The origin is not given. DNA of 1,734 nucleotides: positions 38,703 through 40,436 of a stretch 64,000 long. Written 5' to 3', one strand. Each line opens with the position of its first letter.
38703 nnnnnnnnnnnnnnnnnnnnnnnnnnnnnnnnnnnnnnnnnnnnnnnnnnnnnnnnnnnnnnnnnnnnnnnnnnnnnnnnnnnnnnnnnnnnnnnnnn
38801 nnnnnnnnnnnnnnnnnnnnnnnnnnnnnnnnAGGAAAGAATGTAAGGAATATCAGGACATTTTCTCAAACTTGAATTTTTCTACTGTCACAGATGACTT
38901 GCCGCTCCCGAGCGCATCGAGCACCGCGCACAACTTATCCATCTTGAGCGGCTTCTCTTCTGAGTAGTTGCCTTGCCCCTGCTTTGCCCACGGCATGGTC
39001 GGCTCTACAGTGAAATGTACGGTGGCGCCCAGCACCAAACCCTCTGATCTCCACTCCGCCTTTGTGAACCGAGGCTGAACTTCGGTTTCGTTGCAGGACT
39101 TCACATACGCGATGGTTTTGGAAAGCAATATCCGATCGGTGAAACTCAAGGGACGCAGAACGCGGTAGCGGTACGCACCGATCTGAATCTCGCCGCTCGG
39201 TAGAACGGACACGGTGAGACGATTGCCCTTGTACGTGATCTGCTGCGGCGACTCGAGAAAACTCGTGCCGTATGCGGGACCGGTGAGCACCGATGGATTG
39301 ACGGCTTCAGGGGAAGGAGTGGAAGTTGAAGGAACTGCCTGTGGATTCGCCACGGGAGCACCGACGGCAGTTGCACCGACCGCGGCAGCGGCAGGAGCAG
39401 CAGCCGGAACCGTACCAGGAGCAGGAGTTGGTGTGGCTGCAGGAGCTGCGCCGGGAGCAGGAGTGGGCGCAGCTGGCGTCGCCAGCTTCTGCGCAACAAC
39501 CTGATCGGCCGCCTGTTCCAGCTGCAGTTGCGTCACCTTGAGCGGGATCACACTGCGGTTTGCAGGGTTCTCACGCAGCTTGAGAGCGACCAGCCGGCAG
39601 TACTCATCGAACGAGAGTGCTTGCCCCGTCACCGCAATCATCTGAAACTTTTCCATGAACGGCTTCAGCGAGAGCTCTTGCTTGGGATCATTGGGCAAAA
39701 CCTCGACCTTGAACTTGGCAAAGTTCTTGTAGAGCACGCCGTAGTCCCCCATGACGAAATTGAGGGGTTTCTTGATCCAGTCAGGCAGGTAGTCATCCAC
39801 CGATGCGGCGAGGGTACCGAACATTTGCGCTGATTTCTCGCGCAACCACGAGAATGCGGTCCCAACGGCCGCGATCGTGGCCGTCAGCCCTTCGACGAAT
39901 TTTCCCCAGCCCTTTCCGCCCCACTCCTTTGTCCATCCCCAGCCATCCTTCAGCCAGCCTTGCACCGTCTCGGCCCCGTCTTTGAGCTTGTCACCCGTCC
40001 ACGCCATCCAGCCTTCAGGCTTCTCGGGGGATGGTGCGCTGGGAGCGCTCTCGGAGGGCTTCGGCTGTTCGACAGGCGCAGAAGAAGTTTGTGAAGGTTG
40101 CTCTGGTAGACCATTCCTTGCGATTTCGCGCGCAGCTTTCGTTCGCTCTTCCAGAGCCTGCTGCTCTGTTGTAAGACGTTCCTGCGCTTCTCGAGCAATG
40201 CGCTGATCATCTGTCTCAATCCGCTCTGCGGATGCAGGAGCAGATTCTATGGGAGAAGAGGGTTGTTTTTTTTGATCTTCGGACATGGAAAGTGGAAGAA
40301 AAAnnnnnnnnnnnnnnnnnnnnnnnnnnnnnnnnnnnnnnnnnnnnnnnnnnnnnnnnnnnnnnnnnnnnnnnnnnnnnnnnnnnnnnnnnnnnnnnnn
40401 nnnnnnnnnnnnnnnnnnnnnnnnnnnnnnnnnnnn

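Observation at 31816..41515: Six-gene cluster of unrecognisable proteins built around a 1701-aa membrane giant and ending in a Cas4/RecB-like Fe-S nuclease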

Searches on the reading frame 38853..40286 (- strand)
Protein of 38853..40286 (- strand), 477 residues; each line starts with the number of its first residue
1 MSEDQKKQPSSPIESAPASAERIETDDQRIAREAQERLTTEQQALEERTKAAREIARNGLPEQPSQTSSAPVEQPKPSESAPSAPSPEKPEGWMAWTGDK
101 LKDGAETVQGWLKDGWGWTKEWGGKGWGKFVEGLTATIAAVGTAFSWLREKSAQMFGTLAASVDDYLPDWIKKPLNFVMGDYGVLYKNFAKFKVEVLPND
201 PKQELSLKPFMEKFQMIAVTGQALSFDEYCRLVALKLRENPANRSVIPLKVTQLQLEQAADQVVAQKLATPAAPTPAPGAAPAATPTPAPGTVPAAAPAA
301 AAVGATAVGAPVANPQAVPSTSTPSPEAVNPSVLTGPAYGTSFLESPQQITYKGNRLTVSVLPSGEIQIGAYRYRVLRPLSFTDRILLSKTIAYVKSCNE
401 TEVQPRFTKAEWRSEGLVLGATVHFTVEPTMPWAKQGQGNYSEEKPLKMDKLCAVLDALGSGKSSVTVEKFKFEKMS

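Call 3: search_protein_families(library=pfam, proteins=[window:38853-40286:-], max_evalue=1)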
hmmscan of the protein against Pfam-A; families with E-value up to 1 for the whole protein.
window:38853-40286:- (477 aa): 1 family
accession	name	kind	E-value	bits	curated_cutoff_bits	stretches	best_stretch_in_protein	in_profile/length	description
PF15295.11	CCDC50_N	-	0.12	13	27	1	19-58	74-114/127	Coiled-coil domain-containing protein 50 N-terminus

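Call 5: search_protein_families(library=ncbifam, proteins=[window:38853-40286:-], max_evalue=1)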
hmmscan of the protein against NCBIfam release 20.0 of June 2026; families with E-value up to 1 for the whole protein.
window:38853-40286:- (477 aa): 0 families

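Call 6: search_protein_families(library=padloc, proteins=[window:38853-40286:-], max_evalue=1)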
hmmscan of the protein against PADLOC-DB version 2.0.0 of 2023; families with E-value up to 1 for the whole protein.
window:38853-40286:- (477 aa): 0 families

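Call 7: search_protein_families(library=phrogs, proteins=[window:38853-40286:-], max_evalue=1)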
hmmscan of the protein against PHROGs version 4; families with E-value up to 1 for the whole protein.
window:38853-40286:- (477 aa): 2 families
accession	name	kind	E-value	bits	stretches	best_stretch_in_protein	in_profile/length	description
phrog_38031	-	unknown function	0.71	9.7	0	273-341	137-200/460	-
phrog_15511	-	unknown function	0.77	9.8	0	269-380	205-299/511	-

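Call 73: search_solved_structures(query=A3, max_evalue=10)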
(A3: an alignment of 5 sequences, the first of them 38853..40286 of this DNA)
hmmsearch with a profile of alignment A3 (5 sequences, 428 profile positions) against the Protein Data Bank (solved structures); distinct sequences matched with E-value up to 10: 6.
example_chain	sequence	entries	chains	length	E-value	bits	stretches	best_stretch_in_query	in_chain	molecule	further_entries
3ay2_A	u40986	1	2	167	0.37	12.9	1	275-365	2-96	Lipid modified azurin protein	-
4jlr_S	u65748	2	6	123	0.5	12.5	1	15-120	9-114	RSV_1Isea designed scaffold | Epitope Scaffold rsv_1isea_FFL_001_C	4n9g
6qnz_A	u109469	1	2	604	0.54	12.4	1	41-113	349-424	Heterodimeric restriction endonuclease R.BspD6I large subunit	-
6ywe_G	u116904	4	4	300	0.72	12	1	284-360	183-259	RIBOSOMAL_L9 domain-containing protein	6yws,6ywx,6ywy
2ewf_A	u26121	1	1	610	0.9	11.7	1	41-113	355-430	Nicking endonuclease N.BspD6I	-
9tlt_A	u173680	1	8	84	0.91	11.7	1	33-96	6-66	Sc-apCC-2-KLHL20-4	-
